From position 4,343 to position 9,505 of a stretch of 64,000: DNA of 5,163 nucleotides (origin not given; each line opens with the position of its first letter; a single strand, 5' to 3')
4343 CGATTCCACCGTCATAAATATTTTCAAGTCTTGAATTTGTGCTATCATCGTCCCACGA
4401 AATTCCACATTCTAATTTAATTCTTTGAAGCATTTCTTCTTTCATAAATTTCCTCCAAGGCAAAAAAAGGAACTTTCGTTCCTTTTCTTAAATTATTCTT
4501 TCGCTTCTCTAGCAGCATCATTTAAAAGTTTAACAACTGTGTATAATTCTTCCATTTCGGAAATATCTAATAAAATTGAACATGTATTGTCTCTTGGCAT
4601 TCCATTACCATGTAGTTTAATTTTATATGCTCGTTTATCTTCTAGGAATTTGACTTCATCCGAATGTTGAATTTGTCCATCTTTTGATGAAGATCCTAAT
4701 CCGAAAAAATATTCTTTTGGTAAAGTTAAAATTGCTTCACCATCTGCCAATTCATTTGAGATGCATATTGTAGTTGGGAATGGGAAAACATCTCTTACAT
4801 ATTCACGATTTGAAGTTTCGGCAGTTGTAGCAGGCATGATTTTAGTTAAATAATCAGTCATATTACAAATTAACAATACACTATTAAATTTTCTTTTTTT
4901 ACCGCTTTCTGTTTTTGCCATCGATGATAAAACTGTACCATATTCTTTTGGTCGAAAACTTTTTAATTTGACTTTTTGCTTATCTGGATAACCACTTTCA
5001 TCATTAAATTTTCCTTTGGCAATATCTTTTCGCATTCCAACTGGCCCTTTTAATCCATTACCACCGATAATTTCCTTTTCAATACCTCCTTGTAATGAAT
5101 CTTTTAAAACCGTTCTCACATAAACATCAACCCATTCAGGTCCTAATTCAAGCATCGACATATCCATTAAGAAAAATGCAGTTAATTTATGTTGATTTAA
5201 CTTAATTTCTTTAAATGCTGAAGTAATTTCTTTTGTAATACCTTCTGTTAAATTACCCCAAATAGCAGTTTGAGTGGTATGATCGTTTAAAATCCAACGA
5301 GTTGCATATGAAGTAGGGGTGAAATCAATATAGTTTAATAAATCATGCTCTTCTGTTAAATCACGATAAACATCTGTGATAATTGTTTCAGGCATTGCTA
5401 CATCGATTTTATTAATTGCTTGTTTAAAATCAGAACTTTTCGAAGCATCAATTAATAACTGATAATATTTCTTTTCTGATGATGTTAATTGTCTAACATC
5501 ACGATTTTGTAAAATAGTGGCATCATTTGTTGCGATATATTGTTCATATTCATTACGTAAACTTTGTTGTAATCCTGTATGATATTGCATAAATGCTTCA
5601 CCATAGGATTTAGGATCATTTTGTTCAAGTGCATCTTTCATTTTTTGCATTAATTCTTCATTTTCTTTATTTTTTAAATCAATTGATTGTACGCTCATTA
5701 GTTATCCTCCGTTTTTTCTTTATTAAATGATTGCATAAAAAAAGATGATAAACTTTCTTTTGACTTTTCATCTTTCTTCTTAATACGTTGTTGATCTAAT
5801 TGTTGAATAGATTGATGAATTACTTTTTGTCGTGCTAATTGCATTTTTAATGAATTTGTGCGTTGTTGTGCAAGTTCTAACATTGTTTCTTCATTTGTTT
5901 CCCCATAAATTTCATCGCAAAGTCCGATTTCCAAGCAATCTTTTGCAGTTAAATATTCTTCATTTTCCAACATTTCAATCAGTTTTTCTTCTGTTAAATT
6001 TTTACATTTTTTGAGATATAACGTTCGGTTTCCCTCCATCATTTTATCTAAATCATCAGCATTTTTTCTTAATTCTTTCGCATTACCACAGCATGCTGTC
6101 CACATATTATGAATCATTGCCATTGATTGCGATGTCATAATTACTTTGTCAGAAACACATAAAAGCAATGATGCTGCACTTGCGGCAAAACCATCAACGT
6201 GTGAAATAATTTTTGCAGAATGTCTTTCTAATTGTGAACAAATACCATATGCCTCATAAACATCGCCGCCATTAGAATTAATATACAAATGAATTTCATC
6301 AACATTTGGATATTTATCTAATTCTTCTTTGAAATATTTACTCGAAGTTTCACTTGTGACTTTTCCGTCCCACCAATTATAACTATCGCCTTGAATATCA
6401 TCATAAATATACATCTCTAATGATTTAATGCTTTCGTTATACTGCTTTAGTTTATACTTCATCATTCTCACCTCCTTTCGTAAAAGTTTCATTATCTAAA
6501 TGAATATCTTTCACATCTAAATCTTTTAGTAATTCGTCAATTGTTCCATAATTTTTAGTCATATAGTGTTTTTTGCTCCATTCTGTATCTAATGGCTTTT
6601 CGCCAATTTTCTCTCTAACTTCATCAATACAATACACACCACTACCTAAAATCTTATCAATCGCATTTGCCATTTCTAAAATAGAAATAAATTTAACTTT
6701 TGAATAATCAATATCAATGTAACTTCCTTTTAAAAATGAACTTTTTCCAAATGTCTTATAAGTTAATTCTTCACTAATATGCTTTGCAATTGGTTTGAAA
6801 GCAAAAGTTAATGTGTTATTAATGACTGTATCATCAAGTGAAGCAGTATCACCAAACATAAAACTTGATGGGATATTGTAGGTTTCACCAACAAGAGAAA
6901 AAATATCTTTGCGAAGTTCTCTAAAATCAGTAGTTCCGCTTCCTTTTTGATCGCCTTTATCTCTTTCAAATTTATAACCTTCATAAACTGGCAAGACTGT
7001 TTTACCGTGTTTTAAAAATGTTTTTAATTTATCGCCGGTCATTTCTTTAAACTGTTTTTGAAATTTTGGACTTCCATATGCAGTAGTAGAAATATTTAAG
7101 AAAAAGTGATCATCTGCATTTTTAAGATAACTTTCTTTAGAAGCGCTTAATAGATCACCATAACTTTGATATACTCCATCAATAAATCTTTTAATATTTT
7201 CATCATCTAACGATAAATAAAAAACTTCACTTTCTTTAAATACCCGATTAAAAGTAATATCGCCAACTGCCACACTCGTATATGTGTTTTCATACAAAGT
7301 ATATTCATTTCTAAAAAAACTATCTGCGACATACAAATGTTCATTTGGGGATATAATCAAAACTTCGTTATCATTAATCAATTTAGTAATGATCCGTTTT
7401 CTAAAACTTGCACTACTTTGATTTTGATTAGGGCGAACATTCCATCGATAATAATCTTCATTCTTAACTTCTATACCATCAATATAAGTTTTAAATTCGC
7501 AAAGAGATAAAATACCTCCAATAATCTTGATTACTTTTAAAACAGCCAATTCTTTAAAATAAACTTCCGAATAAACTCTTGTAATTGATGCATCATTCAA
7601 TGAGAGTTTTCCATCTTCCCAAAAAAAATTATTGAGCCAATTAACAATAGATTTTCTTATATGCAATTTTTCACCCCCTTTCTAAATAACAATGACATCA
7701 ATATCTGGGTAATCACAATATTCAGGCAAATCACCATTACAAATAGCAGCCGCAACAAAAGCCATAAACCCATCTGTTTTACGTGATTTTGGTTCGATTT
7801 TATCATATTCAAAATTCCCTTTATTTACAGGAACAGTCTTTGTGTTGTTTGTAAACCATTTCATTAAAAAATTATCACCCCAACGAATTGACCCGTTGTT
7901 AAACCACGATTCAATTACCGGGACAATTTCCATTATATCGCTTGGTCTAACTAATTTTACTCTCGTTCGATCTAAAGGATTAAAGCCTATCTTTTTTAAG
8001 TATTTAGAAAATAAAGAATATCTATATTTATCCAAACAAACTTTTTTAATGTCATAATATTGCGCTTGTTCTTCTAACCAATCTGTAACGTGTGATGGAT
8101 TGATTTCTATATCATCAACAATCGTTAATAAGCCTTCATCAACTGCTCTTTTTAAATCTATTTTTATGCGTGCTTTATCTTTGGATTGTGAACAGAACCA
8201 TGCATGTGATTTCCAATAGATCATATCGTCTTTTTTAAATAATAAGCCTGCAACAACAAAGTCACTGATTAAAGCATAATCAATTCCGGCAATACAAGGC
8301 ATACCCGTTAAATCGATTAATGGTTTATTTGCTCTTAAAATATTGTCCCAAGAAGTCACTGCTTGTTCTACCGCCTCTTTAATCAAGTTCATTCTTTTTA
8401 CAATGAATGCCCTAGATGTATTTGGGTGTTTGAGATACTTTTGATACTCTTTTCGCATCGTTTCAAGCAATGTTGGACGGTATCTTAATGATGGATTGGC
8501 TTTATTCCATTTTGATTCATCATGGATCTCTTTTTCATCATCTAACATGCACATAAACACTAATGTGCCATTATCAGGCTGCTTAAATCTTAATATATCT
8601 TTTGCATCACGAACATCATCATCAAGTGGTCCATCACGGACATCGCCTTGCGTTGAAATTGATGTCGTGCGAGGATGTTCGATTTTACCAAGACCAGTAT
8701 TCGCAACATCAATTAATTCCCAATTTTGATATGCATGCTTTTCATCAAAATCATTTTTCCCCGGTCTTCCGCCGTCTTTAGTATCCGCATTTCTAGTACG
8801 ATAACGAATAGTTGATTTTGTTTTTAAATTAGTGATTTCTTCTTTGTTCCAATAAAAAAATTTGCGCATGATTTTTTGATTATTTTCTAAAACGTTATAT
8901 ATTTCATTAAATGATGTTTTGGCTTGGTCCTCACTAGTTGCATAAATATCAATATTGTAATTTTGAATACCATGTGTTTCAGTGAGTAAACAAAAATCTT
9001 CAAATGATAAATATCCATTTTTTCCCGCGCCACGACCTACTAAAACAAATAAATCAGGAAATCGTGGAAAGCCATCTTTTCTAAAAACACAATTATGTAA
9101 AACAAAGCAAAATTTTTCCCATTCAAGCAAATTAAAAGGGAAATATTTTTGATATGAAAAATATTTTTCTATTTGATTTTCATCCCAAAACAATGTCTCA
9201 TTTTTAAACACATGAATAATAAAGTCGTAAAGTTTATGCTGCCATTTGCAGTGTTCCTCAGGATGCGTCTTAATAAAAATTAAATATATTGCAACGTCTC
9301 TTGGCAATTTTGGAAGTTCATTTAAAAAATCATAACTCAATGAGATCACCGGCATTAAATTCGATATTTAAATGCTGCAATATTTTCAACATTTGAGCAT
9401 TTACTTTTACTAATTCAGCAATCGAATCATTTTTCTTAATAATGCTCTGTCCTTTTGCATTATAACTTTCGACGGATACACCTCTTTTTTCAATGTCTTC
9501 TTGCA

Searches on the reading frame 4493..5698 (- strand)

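Call 64: search_protein_families(library=phrogs, proteins=[window:4493-5698:-], max_evalue=0.00001)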
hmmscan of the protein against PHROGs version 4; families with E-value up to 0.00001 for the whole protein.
window:4493-5698:- (401 aa): 1 family
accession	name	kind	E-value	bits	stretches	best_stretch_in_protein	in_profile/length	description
phrog_10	-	head and packaging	3.4e-18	67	1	6-228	307-495/752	major head protein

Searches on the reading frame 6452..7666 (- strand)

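Call 64: search_protein_families(library=phrogs, proteins=[window:6452-7666:-], max_evalue=0.00001)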
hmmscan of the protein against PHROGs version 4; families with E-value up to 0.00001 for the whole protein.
window:6452-7666:- (404 aa): 1 family
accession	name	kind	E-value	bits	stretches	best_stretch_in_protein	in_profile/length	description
phrog_12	-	head and packaging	1.4e-33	117.8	1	6-382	46-439/646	portal protein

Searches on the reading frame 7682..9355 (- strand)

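Call 64: search_protein_families(library=phrogs, proteins=[window:7682-9355:-], max_evalue=0.00001)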
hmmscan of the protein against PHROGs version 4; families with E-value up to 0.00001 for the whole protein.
window:7682-9355:- (557 aa): 3 families
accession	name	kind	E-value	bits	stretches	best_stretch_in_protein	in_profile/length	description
phrog_9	-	head and packaging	4.7e-117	393.8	1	54-536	178-659/812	terminase large subunit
phrog_2699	-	head and packaging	6.7e-48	164.2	1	248-536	2-289/315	terminase large subunit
phrog_4914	-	head and packaging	2e-06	28.5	1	73-181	78-193/213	terminase large subunit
